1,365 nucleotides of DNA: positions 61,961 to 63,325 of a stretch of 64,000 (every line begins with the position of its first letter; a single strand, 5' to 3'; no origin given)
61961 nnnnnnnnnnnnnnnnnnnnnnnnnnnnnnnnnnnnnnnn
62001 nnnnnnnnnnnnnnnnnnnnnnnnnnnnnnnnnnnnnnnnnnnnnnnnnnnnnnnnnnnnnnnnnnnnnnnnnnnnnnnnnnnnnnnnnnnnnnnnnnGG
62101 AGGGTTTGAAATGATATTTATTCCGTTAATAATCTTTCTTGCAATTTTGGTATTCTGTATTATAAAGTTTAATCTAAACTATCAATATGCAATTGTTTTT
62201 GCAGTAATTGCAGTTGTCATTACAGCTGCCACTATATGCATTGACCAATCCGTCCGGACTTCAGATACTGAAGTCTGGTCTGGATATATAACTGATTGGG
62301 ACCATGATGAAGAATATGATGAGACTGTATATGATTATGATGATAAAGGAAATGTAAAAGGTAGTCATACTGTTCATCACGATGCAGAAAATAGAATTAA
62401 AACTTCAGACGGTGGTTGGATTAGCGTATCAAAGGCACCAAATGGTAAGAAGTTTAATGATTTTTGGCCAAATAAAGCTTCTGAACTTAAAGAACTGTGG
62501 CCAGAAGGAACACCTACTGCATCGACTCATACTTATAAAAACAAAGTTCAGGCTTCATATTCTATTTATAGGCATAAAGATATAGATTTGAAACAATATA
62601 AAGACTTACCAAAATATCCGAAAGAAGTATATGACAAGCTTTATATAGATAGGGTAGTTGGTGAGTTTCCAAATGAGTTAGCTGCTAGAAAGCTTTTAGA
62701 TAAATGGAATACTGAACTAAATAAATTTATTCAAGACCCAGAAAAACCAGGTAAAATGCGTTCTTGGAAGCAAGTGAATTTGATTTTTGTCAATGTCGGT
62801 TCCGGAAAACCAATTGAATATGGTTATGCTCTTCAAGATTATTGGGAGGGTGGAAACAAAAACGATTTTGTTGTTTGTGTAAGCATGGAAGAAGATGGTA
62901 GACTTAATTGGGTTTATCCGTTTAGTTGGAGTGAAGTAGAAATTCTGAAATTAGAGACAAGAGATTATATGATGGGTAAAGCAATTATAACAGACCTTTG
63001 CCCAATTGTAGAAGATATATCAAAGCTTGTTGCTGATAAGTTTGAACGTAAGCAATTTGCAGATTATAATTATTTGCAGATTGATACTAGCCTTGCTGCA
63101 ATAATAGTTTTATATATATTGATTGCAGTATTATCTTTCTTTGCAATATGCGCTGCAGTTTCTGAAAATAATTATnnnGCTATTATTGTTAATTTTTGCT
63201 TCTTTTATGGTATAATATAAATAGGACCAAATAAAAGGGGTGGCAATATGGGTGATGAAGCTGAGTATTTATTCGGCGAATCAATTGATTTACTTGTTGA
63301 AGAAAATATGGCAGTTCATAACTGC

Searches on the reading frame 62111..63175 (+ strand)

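Call 26: search_protein_families(library=phrogs, proteins=[window:62111-63175:+], max_evalue=0.00001)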
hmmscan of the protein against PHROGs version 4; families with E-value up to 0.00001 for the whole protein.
window:62111-63175:+ (355 aa): 2 families
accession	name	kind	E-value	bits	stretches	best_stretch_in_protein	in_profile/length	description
phrog_2087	-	unknown function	1.4e-55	189.5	1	2-354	7-356/360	-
phrog_23737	-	unknown function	6.7e-15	56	1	161-347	22-196/212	-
